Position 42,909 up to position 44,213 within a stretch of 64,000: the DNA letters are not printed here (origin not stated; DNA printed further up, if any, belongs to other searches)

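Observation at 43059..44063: Discrete chain-release thioesterase with a TubC-type docking domain and a Cys (GYCLG) nucleophile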

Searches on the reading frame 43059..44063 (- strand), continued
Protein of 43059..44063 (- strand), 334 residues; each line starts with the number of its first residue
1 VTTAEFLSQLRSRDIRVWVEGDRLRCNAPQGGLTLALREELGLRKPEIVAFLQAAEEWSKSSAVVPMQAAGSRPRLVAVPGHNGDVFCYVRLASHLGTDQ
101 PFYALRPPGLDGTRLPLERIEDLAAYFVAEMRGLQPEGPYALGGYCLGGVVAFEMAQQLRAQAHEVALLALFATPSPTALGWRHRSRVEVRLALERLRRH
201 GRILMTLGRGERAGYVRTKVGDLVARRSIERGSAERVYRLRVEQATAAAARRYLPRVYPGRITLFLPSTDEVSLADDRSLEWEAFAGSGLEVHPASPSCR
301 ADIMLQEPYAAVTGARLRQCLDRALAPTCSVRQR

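Call 24: fold_search(model_id=the predicted structure, library=pdb)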
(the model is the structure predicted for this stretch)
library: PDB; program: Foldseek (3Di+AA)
matches with E <= 10: 1562; with E <= 0.001: 849
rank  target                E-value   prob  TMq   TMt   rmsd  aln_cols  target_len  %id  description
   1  7crn_C                6.3e-16  1.00  0.56  0.70   8.5       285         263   22  The Functional Characterization and Crystal Structure of the Bifunctional Thioesterase Catalyzing Epimerization and Cy (released 2021-08-18)
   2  7dxo_A                1.9e-15  1.00  0.58  0.73   7.8       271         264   24  The mutant of bifunctional thioesterase catalyzing epimerization and cyclization (released 2022-01-26)
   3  7crn_A                2.5e-15  1.00  0.56  0.70   8.4       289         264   23  The Functional Characterization and Crystal Structure of the Bifunctional Thioesterase Catalyzing Epimerization and Cy (released 2021-08-18)
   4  4zxh                  2.5e-15  1.00  0.58  0.16   8.4       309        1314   21  Crystal Structure of holo-AB3403 a four domain nonribosomal peptide synthetase from Acinetobacter Baumanii (released 2015-12-30)
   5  9f7b                  4.3e-14  1.00  0.55  0.62   7.6       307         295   23  Thioesterase domain (GbnD6 TE domain) from the gladiolin PKS (released 2025-05-14)
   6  8q0t_B                1.0e-13  1.00  0.54  0.66   8.9       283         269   20  Identification and optimisation of novel inhibitors of the Polyketide synthetase 13 thioesterase domain with antituber (released 2023-11-22)
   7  3tej_A                1.7e-13  1.00  0.54  0.56   9.0       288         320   19  Crystal structure of a domain fragment involved in peptide natural product biosynthesis (released 2012-01-18)
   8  6ojd_C                1.8e-13  1.00  0.52  0.76   7.8       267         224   25  A high-resolution crystal structure of covalent complex of NocB thioesterase domain with fluorophosphonate nocardicin  (released 2019-09-11)
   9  6ojd_D                2.0e-13  1.00  0.55  0.80   6.0       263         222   25  A high-resolution crystal structure of covalent complex of NocB thioesterase domain with fluorophosphonate nocardicin  (released 2019-09-11)
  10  6ojd_A                2.0e-13  1.00  0.55  0.78   7.2       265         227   24  A high-resolution crystal structure of covalent complex of NocB thioesterase domain with fluorophosphonate nocardicin  (released 2019-09-11)
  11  6ojc                  3.6e-13  1.00  0.55  0.80   5.7       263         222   25  A high-resolution crystal structure of NocB thioesterase domain from Nocardicin cluster (released 2019-09-11)
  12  7r0x                  8.0e-13  1.00  0.51  0.56   9.1       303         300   19  Structure of the branching thioesterase from oocydin biosynthesis (released 2022-08-10)
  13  5v41_B                8.5e-13  1.00  0.55  0.66   8.9       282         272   20  Crystal Structure of Mtb Pks13 Thioesterase domain in complex with inhibitor TAM5 (released 2017-07-05)
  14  5v40_A                8.5e-13  1.00  0.52  0.63   9.5       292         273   21  Crystal Structure of Mtb Pks13 Thioesterase domain in complex with inhibitor TAM6 (released 2017-07-05)
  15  3tej_B                9.0e-13  1.00  0.50  0.58   8.9       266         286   18  Crystal structure of a domain fragment involved in peptide natural product biosynthesis (released 2012-01-18)
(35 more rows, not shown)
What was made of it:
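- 43062..43874 (-): Alpha/beta-hydrolase thioesterase domain, residues 64-334. The lid is three long helices, residues 177-252. Foldseek probability 1.0 to Sky-TE, AB3403, GbnD6-TE, Pks13-TE, EntF and NocB-TE (call 24).
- On Assembly-line thioesterase, type I (Pfam PF00975, alpha/beta hydrolase): Foldseek probability 1.0 to Sky-TE, AB3403, Pks13-TE, EntF, NocB-TE and Vlm2 (call 24).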

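Call 25: find_encoding_contigs(protein=P0007, flank=10000, max_places=2)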
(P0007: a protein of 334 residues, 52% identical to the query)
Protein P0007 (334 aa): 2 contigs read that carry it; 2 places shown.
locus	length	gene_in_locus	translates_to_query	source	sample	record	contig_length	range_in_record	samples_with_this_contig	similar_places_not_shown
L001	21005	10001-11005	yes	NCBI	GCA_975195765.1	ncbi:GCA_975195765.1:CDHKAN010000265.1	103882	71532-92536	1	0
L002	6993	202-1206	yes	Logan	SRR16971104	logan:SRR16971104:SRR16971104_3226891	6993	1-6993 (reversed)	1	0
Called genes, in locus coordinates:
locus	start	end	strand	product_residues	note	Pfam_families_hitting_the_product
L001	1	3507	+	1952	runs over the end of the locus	PF00109:ketoacyl-synt, PF02801:Ketoacyl-synt_C, PF16197:KAsynt_C_assoc, PF22336:RhiE-like_linker, PF22621:CurL-like_PKS_C, PF00698:Acyl_transf_1, PF18558:HTH_51, PF08241:Methyltransf_11, +10 more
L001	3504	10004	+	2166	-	PF00668:Condensation, PF00501:AMP-binding, PF13193:AMP-binding_C, PF00550:PP-binding, PF00668:Condensation, PF00501:AMP-binding, PF13193:AMP-binding_C, PF00550:PP-binding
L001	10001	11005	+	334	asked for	PF18563:TubC_N, PF00975:Thioesterase, PF12697:Abhydrolase_6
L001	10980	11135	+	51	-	-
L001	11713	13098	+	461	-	PF13579:Glyco_trans_4_4 (faint), PF13692:Glyco_trans_1_4 (weak)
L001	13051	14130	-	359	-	PF13472:Lipase_GDSL_2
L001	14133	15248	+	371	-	PF01522:Polysacc_deac_1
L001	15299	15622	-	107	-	-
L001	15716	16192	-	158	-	-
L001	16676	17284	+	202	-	PF04892:VanZ-LLP1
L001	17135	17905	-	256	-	-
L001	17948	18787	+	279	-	PF13489:Methyltransf_23, PF13679:Methyltransf_32 (faint), PF02390:Methyltransf_4 (weak), PF13649:Methyltransf_25, PF13847:Methyltransf_31, PF08241:Methyltransf_11, PF08242:Methyltransf_12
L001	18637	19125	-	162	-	PF13384:HTH_23 (faint)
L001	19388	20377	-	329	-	-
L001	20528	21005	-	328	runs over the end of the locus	PF00595:PDZ (weak), PF17820:PDZ_6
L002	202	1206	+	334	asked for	PF18563:TubC_N, PF00975:Thioesterase, PF12697:Abhydrolase_6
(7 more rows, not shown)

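Call 26: search_protein_representatives(alignment_id=A1)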
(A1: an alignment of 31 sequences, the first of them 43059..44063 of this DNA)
Query: 31 sequences, 334 profile positions. Proteins with E-value up to 0.001 (for the whole library): 50328; up to 1e-10: 35730; up to 1e-30: 11789. The best 150 are listed.
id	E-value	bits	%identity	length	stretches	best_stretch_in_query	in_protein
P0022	2.2e-135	467.7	-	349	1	1-329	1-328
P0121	9.9e-130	449.2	-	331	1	1-328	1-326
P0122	5.7e-126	436.8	-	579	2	55-330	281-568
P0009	1.6e-125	435.3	-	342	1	2-329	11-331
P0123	2.1e-125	435.0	-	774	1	3-330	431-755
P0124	3.7e-124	430.8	-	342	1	1-330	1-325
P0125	6.8e-124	430.0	-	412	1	4-328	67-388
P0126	6.9e-124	429.9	-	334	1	1-330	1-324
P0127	8.5e-123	426.4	-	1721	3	63-331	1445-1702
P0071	1.1e-120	419.4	-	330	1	1-327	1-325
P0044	4.6e-117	407.5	-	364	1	1-331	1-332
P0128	5.1e-117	407.4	-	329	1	1-329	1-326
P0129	2.3e-116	405.2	-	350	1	1-328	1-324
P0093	1.1e-115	403.0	-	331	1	1-330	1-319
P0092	1.0e-113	396.5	-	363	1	1-327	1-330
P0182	7.4e-90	318.1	-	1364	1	52-326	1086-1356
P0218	2.0e-77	277.2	-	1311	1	48-328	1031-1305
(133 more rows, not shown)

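Call 29: find_related_loci(query=A1, collection=genome_contigs, flank=10000)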
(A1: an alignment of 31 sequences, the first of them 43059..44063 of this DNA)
Query A1 (334 aa) in genome_contigs; peptide patterns used: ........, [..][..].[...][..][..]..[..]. (x = any residue, [..] = any of these).
535 stretches matched a pattern; 506 encode a relative of the query (tblastn E <= 1e-3); the best 80 are kept; 80 distinct loci.
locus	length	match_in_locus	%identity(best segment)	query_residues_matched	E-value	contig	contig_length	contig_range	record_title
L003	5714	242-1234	50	1-331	4e-98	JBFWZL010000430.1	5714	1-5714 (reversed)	MAG: Candidatus Binatia bacterium isolate CA_2019_TPBS_187 NODE_50309_length_5714_cov_3.029891_TPBS, whole genome shotgu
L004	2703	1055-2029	50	1-323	1e-100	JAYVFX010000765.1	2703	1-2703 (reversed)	MAG: Deltaproteobacteria bacterium isolate GL45_Down_concoct_107 GL45_Down_concoct_107_764, whole genome shotgun sequenc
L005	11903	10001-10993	43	1-326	1e-82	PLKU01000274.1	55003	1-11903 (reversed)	MAG: Acidobacteriaceae bacterium isolate palsa_421 73.20120800_P2M.13_contig_5294, whole genome shotgun sequence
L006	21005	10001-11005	44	1-333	9e-80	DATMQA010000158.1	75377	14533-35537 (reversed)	MAG TPA_asm: Candidatus Binatia bacterium isolate SMAG_U12916 k141_1924712, whole genome shotgun sequence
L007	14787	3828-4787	44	6-323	2e-79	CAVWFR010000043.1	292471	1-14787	MAG: uncultured beta proteobacterium isolate MFD00962.bin.1.94 genome assembly, contig: contig_75659, whole genome shotg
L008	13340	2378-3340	46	1-321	2e-79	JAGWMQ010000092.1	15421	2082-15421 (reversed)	MAG: Verrucomicrobiota bacterium isolate REEB211 contig-150_5929, whole genome shotgun sequence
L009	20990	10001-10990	44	1-333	3e-79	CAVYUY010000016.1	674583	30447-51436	MAG: uncultured Acidobacteriota bacterium isolate MFD09671.bin.2.133 genome assembly, contig: contig_3365, whole genome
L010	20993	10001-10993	44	1-329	2e-78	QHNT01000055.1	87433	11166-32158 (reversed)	MAG: Verrucomicrobia bacterium isolate AV7 14_0929_05_30cm_scaffold_507_curated, whole genome shotgun sequence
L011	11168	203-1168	44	1-320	3e-78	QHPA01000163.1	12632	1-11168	MAG: Verrucomicrobia bacterium isolate AV4 14_0927_12_20cm_scaffold_2623_curated, whole genome shotgun sequence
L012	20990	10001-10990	43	1-332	2e-78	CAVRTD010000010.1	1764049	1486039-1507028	MAG: Terriglobia bacterium isolate MFD05513.bin.1.273 genome assembly, contig: contig_7563, whole genome shotgun sequenc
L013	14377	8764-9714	46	6-322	4e-77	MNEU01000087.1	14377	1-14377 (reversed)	MAG: Armatimonadetes bacterium 13_1_40CM_64_14 13_1_40cm_scaffold_637, whole genome shotgun sequence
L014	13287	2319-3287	44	6-324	8e-77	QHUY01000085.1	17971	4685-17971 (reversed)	MAG: Gemmatimonadetes bacterium isolate AG17 14_1009_16_40cm_scaffold_22434_curated, whole genome shotgun sequence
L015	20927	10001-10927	43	1-311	3e-76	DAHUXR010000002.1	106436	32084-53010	MAG TPA_asm: Acidobacteriaceae bacterium isolate clean1655 NODE_2_length_106436_cov_4.295280, whole genome shotgun seque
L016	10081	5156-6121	44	6-326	5e-76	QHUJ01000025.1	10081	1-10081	MAG: Gemmatimonadetes bacterium isolate AG30 14_0929_12_40cm_scaffold_3947_curated, whole genome shotgun sequence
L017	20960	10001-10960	45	6-324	8e-76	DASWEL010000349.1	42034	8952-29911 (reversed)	MAG TPA_asm: Gemmatimonadales bacterium isolate SMAG_U2761 k141_1147426, whole genome shotgun sequence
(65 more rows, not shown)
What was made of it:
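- Tried and rejected: The closest relatives (about 50% identity) are Binatia and 'Deltaproteobacteria' MAGs (call 29).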

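Call 33: find_encoding_contigs(protein=P0022, flank=10000, max_places=1)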
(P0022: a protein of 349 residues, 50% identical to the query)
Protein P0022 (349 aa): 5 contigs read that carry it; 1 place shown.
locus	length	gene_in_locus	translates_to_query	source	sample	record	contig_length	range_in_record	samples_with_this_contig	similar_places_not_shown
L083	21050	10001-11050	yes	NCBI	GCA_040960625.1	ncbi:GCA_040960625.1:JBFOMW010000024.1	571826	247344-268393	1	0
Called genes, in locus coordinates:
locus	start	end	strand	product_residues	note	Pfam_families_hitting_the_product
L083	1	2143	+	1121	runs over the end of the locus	PF00668:Condensation, PF00501:AMP-binding, PF13193:AMP-binding_C, PF00550:PP-binding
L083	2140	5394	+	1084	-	PF00668:Condensation, PF00501:AMP-binding, PF13193:AMP-binding_C, PF00550:PP-binding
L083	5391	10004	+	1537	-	PF00109:ketoacyl-synt, PF02801:Ketoacyl-synt_C, PF16197:KAsynt_C_assoc, PF22336:RhiE-like_linker, PF22621:CurL-like_PKS_C, PF00698:Acyl_transf_1, PF21394:Beta-ketacyl_N, PF08659:KR, +3 more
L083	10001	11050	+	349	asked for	PF18563:TubC_N, PF00975:Thioesterase, PF12697:Abhydrolase_6 (weak)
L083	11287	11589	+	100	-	-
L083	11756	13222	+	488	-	PF02310:B12-binding, PF04055:Radical_SAM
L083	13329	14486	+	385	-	PF02350:Epimerase_2, PF13579:Glyco_trans_4_4 (weak)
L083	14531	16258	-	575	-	PF22842:Pel9A-like_beta_helix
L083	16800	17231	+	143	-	-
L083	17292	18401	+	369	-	PF00512:HisKA, PF02518:HATPase_c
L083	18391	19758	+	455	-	PF00072:Response_reg, PF00004:AAA (faint), PF07728:AAA_5 (faint), PF00158:Sigma54_activat, PF14532:Sigma54_activ_2, PF25601:AAA_lid_14, PF02954:HTH_8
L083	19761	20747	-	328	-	PF02540:NAD_synthase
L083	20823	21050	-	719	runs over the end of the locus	PF01590:GAF (weak), PF00990:GGDEF, PF01590:GAF, PF13185:GAF_2, PF13492:GAF_3, PF13487:HD_5, PF01966:HD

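Call 34: find_encoding_contigs(protein=P0089, flank=10000, max_places=1)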
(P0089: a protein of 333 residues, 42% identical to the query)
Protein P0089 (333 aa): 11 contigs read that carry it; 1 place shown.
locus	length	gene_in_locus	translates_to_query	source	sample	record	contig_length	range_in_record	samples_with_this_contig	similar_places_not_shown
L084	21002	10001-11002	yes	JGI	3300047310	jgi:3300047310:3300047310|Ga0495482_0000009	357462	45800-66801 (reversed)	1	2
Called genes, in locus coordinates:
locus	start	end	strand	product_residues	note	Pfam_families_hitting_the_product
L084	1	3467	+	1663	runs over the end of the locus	PF00109:ketoacyl-synt, PF02801:Ketoacyl-synt_C, PF16197:KAsynt_C_assoc, PF22336:RhiE-like_linker, PF22621:CurL-like_PKS_C, PF00698:Acyl_transf_1, PF00550:PP-binding, PF00202:Aminotran_3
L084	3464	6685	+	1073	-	PF00668:Condensation, PF00501:AMP-binding, PF13193:AMP-binding_C, PF00550:PP-binding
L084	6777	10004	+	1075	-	PF00668:Condensation, PF00501:AMP-binding, PF13193:AMP-binding_C, PF00550:PP-binding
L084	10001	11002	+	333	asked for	PF18563:TubC_N, PF00975:Thioesterase, PF12697:Abhydrolase_6 (weak), PF12146:Hydrolase_4 (weak)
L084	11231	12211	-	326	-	PF02630:SCO1-SenC, PF00034:Cytochrom_C (weak)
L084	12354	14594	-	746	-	PF07731:Cu-oxidase_2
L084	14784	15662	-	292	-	-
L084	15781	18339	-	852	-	-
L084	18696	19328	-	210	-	PF00072:Response_reg, PF13384:HTH_23 (weak), PF00196:GerE, PF04545:Sigma70_r4 (faint), PF08281:Sigma70_r4_2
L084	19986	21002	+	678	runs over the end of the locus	PF00989:PAS, PF13188:PAS_8 (weak), PF08448:PAS_4 (weak), PF13426:PAS_9, PF07730:HisKA_3, PF02518:HATPase_c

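Call 35: find_encoding_contigs(protein=P0113, flank=10000, max_places=1)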
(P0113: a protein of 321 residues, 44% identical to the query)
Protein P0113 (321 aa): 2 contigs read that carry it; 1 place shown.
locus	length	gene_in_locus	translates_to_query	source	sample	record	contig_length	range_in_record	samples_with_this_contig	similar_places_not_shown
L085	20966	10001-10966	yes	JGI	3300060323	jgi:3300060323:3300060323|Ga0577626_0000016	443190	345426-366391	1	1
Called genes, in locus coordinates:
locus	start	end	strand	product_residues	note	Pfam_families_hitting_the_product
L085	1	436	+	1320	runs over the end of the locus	PF21089:PKS_DH_N, PF14765:PS-DH, PF05050:Methyltransf_21, PF00550:PP-binding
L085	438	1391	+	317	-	PF02737:3HCDH_N, PF00725:3HCDH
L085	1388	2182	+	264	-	PF13578:Methyltransf_24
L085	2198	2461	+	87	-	PF00550:PP-binding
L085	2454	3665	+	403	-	PF02771:Acyl-CoA_dh_N, PF02770:Acyl-CoA_dh_M, PF00441:Acyl-CoA_dh_1, PF08028:Acyl-CoA_dh_2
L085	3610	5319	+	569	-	PF00501:AMP-binding, PF13193:AMP-binding_C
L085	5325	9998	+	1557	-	PF00109:ketoacyl-synt, PF02801:Ketoacyl-synt_C, PF16197:KAsynt_C_assoc, PF22336:RhiE-like_linker, PF22621:CurL-like_PKS_C, PF00698:Acyl_transf_1, PF21394:Beta-ketacyl_N, PF08659:KR, +2 more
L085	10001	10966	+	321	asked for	PF18563:TubC_N, PF00975:Thioesterase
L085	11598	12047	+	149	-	PF06676:DUF1178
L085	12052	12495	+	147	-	PF00582:Usp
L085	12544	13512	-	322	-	PF03401:TctC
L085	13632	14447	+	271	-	PF00378:ECH_1, PF16113:ECH_2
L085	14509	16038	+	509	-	PF02737:3HCDH_N, PF00725:3HCDH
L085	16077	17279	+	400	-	PF00108:Thiolase_N, PF22691:Thiolase_C_1 (faint), PF02803:Thiolase_C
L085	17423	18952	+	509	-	PF13411:MerR_1, PF00211:Guanylate_cyc (weak)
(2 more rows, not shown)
